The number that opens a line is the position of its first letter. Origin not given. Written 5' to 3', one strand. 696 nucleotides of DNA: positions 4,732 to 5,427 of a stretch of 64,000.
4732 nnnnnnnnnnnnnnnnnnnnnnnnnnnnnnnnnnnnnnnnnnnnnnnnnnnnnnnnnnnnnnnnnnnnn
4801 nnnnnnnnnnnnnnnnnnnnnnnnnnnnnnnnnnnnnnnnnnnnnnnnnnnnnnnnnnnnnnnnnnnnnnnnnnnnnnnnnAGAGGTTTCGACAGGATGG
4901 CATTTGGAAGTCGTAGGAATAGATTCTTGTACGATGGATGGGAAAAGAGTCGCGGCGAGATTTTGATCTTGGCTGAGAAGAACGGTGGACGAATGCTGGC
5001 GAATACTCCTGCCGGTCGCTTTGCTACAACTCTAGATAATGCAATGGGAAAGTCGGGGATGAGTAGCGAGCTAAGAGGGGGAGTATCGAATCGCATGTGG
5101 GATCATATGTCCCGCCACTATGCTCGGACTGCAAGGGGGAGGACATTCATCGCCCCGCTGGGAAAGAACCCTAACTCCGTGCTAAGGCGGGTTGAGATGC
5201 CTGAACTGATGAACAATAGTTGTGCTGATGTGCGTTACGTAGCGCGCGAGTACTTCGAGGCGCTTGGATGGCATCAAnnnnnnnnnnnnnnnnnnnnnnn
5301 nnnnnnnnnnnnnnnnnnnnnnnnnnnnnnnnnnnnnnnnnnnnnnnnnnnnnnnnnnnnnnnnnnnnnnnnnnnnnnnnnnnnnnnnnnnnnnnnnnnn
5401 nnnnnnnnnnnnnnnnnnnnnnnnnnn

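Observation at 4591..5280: Unassigned roughly 230-aa toxin domain downstream of the Rhs DPxG cleavage motif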

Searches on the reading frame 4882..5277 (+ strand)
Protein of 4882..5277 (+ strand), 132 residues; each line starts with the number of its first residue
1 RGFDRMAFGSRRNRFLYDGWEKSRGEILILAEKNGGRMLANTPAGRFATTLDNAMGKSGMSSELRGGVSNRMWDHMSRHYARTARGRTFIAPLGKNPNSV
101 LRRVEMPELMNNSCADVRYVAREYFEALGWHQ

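Call 22: find_homologous_proteins(query=A2, max_evalue=0.01)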
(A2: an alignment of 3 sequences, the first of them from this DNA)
Query A2 (3 sequences) (129 aa, profile of the alignment): 8 proteins with E <= 0.01 among 882 candidates.
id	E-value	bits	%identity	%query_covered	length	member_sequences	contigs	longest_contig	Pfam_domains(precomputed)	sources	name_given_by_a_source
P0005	1.0e-21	95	41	34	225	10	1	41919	-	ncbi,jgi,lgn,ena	jgi:hypothetical protein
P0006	3.0e-20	90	46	34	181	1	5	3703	-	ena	-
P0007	4.4e-20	90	34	46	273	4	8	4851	-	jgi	jgi:hypothetical protein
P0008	5.3e-20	90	46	34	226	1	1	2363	-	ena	-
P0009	3.8e-19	87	42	28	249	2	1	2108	-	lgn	-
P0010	4.0e-19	87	38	35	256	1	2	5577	-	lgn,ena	-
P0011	4.3e-19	87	40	37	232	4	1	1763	-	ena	-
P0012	2.8e-11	61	37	34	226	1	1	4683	-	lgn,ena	-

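Call 23: search_solved_structures(query=A2, max_evalue=10, show_alignments=3)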
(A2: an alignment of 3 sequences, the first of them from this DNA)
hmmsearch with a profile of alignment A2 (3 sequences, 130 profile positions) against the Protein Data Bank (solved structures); distinct sequences matched with E-value up to 10: 8.
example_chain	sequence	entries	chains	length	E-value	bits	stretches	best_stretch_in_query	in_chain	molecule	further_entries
9ro8_A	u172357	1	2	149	0.0022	21.3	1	67-116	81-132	ADP-ribosylcyclase toxin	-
5bnf_A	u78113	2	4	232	0.015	18.5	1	12-108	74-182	Uncharacterized protein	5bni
9ouf_A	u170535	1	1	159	0.1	15.8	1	66-118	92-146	Ribonuclease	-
3upu_A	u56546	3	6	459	0.14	15.4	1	16-125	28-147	ATP-dependent DNA helicase dda | Dda helicase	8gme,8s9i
5j4z_BK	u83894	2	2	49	1.8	11.8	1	9-45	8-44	COMPLEX IV COX7B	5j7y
1lbe_A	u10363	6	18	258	2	11.7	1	68-111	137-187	ADP RIBOSYL CYCLASE | ADP-ribosyl cyclase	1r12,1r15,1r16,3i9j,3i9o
3zwo_A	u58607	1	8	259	2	11.7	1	68-111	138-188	ADP-RIBOSYL CYCLASE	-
3zwm_A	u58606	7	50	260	2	11.7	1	68-111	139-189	ADP-RIBOSYL CYLCASE | ADP-RIBOSYL CYCLASE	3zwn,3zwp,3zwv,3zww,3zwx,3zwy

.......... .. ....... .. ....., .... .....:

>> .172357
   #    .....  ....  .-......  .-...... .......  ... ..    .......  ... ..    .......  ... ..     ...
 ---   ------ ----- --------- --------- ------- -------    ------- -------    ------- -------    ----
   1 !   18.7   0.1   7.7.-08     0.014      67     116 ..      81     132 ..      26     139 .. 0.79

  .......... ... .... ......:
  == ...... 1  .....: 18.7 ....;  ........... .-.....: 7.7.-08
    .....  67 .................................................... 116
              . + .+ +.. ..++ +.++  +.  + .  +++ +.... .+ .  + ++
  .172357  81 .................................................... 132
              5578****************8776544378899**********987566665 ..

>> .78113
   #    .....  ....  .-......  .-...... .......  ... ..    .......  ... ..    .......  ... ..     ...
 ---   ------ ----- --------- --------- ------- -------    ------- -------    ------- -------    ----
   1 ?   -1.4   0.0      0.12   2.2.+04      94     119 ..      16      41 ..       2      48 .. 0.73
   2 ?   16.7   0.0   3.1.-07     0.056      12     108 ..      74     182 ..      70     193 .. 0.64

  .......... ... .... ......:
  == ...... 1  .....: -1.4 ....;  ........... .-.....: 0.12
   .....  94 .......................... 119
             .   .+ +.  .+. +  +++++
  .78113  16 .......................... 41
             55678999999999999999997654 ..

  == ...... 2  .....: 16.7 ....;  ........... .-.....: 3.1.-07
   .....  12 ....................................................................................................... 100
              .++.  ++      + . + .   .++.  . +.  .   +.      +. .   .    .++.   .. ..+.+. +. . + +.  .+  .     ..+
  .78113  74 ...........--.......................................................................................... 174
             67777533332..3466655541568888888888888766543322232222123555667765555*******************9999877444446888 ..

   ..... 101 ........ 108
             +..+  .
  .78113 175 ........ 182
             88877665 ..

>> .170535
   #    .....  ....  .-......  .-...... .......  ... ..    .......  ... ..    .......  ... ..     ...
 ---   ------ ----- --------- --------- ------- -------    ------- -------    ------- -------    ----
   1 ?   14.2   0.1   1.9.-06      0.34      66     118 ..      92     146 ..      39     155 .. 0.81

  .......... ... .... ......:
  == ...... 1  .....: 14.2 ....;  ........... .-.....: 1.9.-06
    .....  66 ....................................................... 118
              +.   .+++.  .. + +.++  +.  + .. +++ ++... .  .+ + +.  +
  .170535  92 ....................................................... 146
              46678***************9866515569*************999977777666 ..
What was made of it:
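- A profile of the query plus these two already ranks PDB 9RO8 ('ADP-ribosylcyclase toxin') first (call 23).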

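Call 33: search_solved_structures(query=A4, max_evalue=10, show_alignments=5)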
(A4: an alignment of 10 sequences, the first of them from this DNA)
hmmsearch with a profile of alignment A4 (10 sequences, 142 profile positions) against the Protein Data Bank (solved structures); distinct sequences matched with E-value up to 10: 12.
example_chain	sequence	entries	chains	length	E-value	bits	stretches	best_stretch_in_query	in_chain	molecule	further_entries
9ro8_A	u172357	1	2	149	8.2e-07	32.4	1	10-116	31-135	ADP-ribosylcyclase toxin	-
1lbe_A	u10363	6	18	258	2.8e-06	30.6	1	8-114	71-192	ADP RIBOSYL CYCLASE | ADP-ribosyl cyclase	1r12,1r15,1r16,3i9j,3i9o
3zwo_A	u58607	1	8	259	2.9e-06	30.6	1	8-114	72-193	ADP-RIBOSYL CYCLASE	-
3zwm_A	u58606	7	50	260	2.9e-06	30.6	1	8-114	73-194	ADP-RIBOSYL CYLCASE | ADP-RIBOSYL CYCLASE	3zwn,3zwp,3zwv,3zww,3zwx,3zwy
9ouf_A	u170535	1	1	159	2.1e-05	27.8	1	11-119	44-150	Ribonuclease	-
1r0s_A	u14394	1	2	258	5.3e-05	26.5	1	8-106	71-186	ADP-ribosyl cyclase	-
3i9k_A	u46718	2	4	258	5.7e-05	26.4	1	8-105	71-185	ADP-ribosyl cyclase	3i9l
5bnf_A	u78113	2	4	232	0.00049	23.4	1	10-106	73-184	Uncharacterized protein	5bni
28nt_M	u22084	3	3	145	0.3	14.3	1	42-90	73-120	Large ribosomal subunit protein bL17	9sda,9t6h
3ma9_A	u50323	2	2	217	1.3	12.3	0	24-61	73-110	Transmembrane glycoprotein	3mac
2cmr_A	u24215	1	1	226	1.4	12.2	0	24-61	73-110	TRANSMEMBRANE GLYCOPROTEIN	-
2xra_A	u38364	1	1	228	1.5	12.1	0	24-61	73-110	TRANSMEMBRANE PROTEIN GP41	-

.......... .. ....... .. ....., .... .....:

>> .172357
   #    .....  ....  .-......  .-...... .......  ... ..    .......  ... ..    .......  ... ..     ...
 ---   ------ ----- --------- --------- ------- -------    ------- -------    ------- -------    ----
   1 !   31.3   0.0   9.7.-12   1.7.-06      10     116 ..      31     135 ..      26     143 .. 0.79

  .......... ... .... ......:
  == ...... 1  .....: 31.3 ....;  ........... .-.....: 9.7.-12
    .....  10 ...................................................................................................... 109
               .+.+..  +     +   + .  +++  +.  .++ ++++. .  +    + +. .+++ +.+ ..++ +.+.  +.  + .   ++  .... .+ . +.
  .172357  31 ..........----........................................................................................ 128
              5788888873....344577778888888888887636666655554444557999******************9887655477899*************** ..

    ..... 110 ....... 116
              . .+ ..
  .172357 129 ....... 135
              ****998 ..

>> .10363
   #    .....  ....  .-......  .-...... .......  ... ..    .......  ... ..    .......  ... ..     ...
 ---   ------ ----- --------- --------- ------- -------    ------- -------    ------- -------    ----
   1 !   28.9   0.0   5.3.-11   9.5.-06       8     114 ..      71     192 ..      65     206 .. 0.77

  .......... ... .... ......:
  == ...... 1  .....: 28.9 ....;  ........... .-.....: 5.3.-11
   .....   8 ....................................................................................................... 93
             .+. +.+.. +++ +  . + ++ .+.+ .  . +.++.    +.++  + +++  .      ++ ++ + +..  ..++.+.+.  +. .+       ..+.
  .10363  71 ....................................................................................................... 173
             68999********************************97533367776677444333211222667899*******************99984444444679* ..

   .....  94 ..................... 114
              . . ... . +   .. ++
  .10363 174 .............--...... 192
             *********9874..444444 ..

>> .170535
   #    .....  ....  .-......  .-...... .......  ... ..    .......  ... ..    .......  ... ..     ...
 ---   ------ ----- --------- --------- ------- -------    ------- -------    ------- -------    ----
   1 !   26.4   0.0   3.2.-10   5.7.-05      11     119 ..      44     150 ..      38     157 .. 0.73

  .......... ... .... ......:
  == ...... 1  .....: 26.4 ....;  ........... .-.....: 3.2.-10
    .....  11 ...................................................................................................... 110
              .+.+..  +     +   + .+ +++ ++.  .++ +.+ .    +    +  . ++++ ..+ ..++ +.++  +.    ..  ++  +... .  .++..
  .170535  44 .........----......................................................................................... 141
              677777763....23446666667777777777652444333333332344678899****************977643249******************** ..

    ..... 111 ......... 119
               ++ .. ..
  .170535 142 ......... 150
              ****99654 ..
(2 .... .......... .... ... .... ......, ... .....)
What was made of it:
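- On ADP-ribosyl cyclase / Tox-ARC (CD38 fold): The family profile against PDB hits 8 ARC sequences at E between 8e-7 and 5e-4, and the next hit is at 0.3 (call 33).
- Closest known: Eukaryotic ADP-ribosyl cyclases. Same: The FWSG, T-x-x-G, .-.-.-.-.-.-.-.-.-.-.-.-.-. and E-L-P motifs are shared (call 33).
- The next non-ARC hit is at E = 0.3 (call 33).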

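Call 34: search_protein_families(library=pfam, alignment_id=A4, max_evalue=10)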
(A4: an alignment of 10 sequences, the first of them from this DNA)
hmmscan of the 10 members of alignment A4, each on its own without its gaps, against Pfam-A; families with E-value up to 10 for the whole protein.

A. member 1, seq(132 aa): 0 families

B. families by the number of members that match (of 10 scanned): 5 families
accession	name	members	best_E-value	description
PF02267.23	Rib_hydrolayse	6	2.4e-05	ADP-ribosyl cyclase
PF11798.14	IMS_HHH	2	0.12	IMS family HHH motif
PF04206.17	MtrE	1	0.052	Tetrahydromethanopterin S-methyltransferase, subunit E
PF00988.28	CPSase_sm_chain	1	0.26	Carbamoyl-phosphate synthase small chain, CPSase domain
PF20513.3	UBact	1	1.5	Prokaryotic ubiquitin-like protein UBact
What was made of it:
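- Six of 10 family members hit Pfam PF02267, best E = 2.4e-5 (call 34).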

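Call 37: find_encoding_contigs(protein=P0005, flank=8000, max_places=3)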
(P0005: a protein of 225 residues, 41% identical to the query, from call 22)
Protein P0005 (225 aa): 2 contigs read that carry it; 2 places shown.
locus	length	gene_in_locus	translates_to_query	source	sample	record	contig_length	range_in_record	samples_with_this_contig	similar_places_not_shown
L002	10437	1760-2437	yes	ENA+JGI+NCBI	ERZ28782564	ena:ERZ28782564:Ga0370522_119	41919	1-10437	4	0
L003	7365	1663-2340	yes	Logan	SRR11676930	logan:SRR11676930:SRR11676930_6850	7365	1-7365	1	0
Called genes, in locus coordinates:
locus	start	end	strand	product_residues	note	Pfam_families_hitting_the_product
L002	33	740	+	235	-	PF10412:TrwB_AAD_bind, PF12696:TraG-D_C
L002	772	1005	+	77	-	-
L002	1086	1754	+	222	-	PF22448:RepB_primase_C (weak)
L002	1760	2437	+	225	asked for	-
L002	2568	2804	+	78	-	PF13711:DUF4160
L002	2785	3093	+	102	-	PF10387:DUF2442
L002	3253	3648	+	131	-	-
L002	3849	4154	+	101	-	PF04255:DUF433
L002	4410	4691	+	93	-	-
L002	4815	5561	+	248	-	PF05685:Uma2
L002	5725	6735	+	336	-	PF00005:ABC_tran, PF13304:AAA_21 (weak)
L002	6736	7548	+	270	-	PF12679:ABC2_membrane_2, PF12698:ABC2_membrane_3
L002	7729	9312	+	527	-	PF23357:DUF7088, PF09822:ABC_transp_aux, PF23355:IFT52_GIFT (weak)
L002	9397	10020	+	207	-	PF14238:DUF4340 (weak)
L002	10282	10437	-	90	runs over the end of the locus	-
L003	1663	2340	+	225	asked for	-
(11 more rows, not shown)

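Call 44: find_related_loci(query=A2, collection=genome_contigs, flank=8000)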
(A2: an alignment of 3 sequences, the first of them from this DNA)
Query A2 (129 aa) in genome_contigs; peptide patterns used: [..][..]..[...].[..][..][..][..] (x = any residue, [..] = any of these).
20 stretches matched a pattern, but none encodes a relative of the query by tblastn (E <= 1e-3).

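Call 45: find_related_loci(query=A2, collection=metagenome_contigs, flank=6000)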
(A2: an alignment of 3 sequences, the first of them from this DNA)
Query A2 (129 aa) in metagenome_contigs; peptide patterns used: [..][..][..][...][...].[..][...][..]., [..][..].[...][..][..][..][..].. (x = any residue, [..] = any of these).
74 stretches matched a pattern; 1 encode a relative of the query (tblastn E <= 1e-3); 1 distinct loci.
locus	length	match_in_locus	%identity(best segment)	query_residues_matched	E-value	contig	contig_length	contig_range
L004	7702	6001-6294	35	4-114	6e-13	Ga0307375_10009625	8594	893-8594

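Call 49: find_homologous_proteins(query=A5, max_evalue=0.001)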
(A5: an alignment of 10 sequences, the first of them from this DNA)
Query A5 (10 sequences) (132 aa, profile of the alignment): 346 proteins with E <= 0.001 among 3957 candidates; the best 120 are listed.
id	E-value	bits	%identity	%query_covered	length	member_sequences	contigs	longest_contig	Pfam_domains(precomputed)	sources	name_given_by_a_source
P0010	4.5e-46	174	38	34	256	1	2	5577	-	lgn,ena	-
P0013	1.2e-29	121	29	30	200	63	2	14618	-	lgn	-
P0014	1.7e-29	120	29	30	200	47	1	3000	-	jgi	-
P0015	1.8e-29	120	29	30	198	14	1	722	-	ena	-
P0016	2.1e-29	120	29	30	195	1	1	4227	-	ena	-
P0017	3.4e-29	119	-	-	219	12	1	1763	-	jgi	-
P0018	8.2e-29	118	29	30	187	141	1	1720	-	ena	-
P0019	1.1e-28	118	24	30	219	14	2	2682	-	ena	-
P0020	1.1e-28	118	29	48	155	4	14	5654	-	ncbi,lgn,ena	-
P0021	1.3e-28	117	29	30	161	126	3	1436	-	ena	-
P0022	4.4e-28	116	28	56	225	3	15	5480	-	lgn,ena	-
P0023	3.9e-27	113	30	33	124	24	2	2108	-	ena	-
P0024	4.1e-27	113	29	36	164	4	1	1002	-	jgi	jgi:hypothetical protein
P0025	7.4e-27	112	36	30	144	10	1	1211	-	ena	-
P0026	8.2e-27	112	28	33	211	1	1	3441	-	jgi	-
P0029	1.3e-26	111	30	33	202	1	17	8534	PF15603.12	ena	-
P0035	2.1e-26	110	25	60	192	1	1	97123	-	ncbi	-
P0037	3.1e-26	110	26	48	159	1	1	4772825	-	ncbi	-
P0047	1.3e-25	108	25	59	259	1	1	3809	PF25023.2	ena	-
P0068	7.1e-25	105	36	30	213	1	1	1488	PF07591.16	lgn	-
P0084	9.9e-24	102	33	38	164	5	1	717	PF02267.24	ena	-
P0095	1.7e-22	98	29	30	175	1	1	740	PF13240.12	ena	-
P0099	6.7e-22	96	-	-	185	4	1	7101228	-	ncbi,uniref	ncbi:hypothetical protein [Dyadobacter sp. 32]|uniref:hypothetical protein n=1 Tax=Dyadobacter sp. 3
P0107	3.8e-21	93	36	30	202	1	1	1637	PF18075.9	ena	-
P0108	4.4e-21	93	37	33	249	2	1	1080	PF02267.24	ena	-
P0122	3.4e-20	90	-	-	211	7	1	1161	-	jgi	jgi:RHS repeat-associated protein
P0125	5.4e-20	90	22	57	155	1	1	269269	-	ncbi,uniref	ncbi:hypothetical protein [Myroides odoratus]|uniref:hypothetical protein n=1 Tax=Myroides odoratus 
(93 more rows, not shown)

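Call 59: search_protein_families(library=pfam, proteins=[P0029, P0047, P0068, P0122, P0107, P0095], max_evalue=0.01)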
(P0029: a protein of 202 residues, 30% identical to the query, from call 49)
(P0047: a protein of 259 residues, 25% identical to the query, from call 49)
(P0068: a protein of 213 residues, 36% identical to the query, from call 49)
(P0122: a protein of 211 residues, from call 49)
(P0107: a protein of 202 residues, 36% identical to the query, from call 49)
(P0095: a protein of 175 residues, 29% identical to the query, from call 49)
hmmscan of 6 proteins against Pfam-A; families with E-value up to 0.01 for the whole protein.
P0029 (202 aa): 1 family
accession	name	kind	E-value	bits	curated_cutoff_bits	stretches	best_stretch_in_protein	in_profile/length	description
PF15603.11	Imm74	-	5.7e-14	52.4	27.1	1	131-202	2-80/80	Immunity protein 74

P0047 (259 aa): 0 families

P0068 (213 aa): 1 family
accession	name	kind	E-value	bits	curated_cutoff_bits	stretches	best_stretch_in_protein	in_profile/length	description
PF07591.16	PT-HINT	-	9.5e-09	36.1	27.7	1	5-64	75-137/137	Pretoxin HINT domain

P0122 (211 aa): 0 families

P0107 (202 aa): 1 family
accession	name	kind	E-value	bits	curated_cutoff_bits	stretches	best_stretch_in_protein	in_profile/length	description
PF18075.7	FtsX_ECD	-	2.1e-07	31.9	23.5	1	61-110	32-82/96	FtsX extracellular domain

P0095 (175 aa): 6 families
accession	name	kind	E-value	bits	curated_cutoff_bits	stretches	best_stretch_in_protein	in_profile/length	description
PF13240.11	Zn_Ribbon_1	-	2.4e-08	34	25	1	2-24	1-23/23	zinc-ribbon domain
PF12773.13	DZR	-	9.2e-05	23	27.3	1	3-25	1-23/45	Double zinc ribbon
PF14283.11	CD1107-like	-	0.0043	17.4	26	1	17-81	93-151/158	Mobile element protein CD1107-like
PF24463.1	DUF7577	-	0.0044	17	28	1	2-22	4-24/27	Domain of unknown function (DUF7577)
PF14803.11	Zn_ribbon_Nudix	-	0.0055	17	25.6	0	15-32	1-18/34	Nudix N-terminal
PF13248.11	Zn_ribbon_3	-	0.0074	16.2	27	0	2-23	4-25/26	zinc-ribbon domain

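Call 68: find_encoding_contigs(protein=P0047, flank=3000, max_places=2)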
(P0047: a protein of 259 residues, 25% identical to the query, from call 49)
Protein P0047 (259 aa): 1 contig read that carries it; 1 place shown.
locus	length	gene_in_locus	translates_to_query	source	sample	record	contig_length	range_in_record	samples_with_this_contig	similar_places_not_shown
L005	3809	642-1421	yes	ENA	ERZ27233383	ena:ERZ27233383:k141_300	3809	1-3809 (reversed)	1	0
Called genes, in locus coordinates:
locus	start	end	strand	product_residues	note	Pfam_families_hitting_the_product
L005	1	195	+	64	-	?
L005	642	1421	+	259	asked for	PF25023:TEN_YD-shell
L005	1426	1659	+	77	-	PF15603:Imm74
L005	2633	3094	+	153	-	-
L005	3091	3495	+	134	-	-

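Call 69: find_encoding_contigs(protein=P0035, flank=4000, max_places=2)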
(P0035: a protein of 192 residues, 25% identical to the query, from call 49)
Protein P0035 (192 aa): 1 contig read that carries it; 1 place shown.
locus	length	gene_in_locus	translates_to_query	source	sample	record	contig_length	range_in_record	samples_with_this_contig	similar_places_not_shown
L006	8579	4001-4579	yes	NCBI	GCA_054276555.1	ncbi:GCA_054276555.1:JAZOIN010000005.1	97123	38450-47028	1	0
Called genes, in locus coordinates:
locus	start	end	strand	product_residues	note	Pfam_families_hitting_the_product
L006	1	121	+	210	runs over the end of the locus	-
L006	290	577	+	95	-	PF15601:Imm70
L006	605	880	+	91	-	-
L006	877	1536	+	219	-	-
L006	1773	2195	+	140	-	-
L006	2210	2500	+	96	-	-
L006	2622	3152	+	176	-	PF14021:TNT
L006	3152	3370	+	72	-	-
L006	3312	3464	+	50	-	PF21814:DUF6883 (weak)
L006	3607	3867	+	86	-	-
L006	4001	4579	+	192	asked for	-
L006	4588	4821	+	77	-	PF15603:Imm74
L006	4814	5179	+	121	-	PF14412:AHH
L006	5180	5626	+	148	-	PF14096:DUF4274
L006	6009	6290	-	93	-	PF13286:HD_assoc (faint)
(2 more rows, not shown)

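Call 83: find_encoding_contigs(protein=P0037, flank=2500, max_places=1)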
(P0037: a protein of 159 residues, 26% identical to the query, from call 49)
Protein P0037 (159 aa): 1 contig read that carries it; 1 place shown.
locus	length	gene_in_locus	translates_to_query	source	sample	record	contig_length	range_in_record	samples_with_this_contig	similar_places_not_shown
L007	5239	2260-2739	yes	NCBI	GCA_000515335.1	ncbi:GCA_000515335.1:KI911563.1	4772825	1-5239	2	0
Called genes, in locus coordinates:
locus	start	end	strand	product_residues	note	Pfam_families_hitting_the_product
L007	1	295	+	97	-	PF13683:rve_3, PF13333:rve_2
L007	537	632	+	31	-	-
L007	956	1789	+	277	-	PF14021:TNT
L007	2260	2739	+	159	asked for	-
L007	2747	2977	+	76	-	PF15603:Imm74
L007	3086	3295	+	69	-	-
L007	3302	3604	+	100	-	PF14449:PT-TG (weak)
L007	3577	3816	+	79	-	-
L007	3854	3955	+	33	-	-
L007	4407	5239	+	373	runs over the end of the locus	PF00395:SLH (faint)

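Call 84: find_encoding_contigs(protein=P0099, flank=2500, max_places=1)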
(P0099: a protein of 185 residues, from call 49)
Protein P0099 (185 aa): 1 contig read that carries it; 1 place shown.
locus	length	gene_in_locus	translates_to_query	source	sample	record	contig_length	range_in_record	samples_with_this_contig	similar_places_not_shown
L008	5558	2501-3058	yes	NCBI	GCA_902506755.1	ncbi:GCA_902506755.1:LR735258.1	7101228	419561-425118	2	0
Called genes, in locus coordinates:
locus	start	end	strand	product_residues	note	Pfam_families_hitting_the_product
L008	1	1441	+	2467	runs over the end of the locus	PF00041:fn3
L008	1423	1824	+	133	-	-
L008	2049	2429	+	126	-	-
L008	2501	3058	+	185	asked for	-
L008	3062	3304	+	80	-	PF15603:Imm74 (weak)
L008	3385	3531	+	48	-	-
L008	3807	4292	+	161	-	-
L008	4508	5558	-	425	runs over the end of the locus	PF00665:rve (faint)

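Call 85: find_encoding_contigs(protein=P0125, flank=2500, max_places=1)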
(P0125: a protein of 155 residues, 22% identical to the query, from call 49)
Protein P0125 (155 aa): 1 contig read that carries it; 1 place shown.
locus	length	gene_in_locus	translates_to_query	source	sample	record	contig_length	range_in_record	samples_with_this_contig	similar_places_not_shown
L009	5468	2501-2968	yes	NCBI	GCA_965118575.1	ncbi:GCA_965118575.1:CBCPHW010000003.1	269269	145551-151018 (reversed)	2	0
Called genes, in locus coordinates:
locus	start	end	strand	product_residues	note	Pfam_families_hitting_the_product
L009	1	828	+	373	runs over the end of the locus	-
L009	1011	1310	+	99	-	-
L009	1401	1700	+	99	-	-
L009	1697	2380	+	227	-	PF08928:PoNi_N, PF08929:PoNi_C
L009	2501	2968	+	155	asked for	-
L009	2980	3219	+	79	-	PF15603:Imm74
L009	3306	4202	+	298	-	PF14890:Intein_splicing (faint), PF13403:Hint_2 (faint), PF07591:PT-HINT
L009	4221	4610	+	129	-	-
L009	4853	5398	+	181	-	PF14436:EndoU_bacteria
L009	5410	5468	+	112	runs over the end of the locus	-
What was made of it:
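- Closest known: Canonical Rhs–ARC fusions. Different: Canonical tips are detected directly and carry Imm74 downstream in all 5 loci checked (calls 68, 69, 83-85).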
